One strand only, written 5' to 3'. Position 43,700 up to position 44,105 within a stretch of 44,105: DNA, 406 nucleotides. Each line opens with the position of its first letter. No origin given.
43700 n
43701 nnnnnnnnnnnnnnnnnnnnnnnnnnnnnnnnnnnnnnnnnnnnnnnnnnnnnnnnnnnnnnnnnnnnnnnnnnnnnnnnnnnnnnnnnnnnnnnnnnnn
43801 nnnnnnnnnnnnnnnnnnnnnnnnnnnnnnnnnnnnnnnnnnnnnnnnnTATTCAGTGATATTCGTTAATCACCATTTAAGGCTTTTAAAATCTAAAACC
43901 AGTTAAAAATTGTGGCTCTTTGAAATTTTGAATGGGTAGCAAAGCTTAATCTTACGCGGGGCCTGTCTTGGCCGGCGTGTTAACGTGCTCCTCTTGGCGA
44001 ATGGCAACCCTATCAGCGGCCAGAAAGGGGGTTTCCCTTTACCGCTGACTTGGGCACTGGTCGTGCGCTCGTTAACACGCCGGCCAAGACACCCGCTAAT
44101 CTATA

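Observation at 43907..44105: Filled versus empty site: a 126-nt GC-rich hairpin present in one copy of a repeat unit and absent from the other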

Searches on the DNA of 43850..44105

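Call 10: search_rna_families(source=window, start=43850, end=44105, threshold=evalue, max_evalue=10, show_alignments=3)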
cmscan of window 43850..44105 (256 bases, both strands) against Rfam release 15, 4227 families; matches with E-value up to 10: 3.
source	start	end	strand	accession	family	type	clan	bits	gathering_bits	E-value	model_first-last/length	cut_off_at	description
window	43883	43956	+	RF01830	StyR-44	Gene;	-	15.5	54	6.8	1-107/107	no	Salmonella enterica Typhi npcRNA 44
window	43952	44041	+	RF02866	ncS16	Gene; sRNA;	-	12.5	48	5.5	1-83/83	no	Burkholderia sRNA 16 (Bc_KC_sr1)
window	43905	43930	+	RF00066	U7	Gene; snRNA;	-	12.4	34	2.7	1-62/62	no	U7 small nuclear RNA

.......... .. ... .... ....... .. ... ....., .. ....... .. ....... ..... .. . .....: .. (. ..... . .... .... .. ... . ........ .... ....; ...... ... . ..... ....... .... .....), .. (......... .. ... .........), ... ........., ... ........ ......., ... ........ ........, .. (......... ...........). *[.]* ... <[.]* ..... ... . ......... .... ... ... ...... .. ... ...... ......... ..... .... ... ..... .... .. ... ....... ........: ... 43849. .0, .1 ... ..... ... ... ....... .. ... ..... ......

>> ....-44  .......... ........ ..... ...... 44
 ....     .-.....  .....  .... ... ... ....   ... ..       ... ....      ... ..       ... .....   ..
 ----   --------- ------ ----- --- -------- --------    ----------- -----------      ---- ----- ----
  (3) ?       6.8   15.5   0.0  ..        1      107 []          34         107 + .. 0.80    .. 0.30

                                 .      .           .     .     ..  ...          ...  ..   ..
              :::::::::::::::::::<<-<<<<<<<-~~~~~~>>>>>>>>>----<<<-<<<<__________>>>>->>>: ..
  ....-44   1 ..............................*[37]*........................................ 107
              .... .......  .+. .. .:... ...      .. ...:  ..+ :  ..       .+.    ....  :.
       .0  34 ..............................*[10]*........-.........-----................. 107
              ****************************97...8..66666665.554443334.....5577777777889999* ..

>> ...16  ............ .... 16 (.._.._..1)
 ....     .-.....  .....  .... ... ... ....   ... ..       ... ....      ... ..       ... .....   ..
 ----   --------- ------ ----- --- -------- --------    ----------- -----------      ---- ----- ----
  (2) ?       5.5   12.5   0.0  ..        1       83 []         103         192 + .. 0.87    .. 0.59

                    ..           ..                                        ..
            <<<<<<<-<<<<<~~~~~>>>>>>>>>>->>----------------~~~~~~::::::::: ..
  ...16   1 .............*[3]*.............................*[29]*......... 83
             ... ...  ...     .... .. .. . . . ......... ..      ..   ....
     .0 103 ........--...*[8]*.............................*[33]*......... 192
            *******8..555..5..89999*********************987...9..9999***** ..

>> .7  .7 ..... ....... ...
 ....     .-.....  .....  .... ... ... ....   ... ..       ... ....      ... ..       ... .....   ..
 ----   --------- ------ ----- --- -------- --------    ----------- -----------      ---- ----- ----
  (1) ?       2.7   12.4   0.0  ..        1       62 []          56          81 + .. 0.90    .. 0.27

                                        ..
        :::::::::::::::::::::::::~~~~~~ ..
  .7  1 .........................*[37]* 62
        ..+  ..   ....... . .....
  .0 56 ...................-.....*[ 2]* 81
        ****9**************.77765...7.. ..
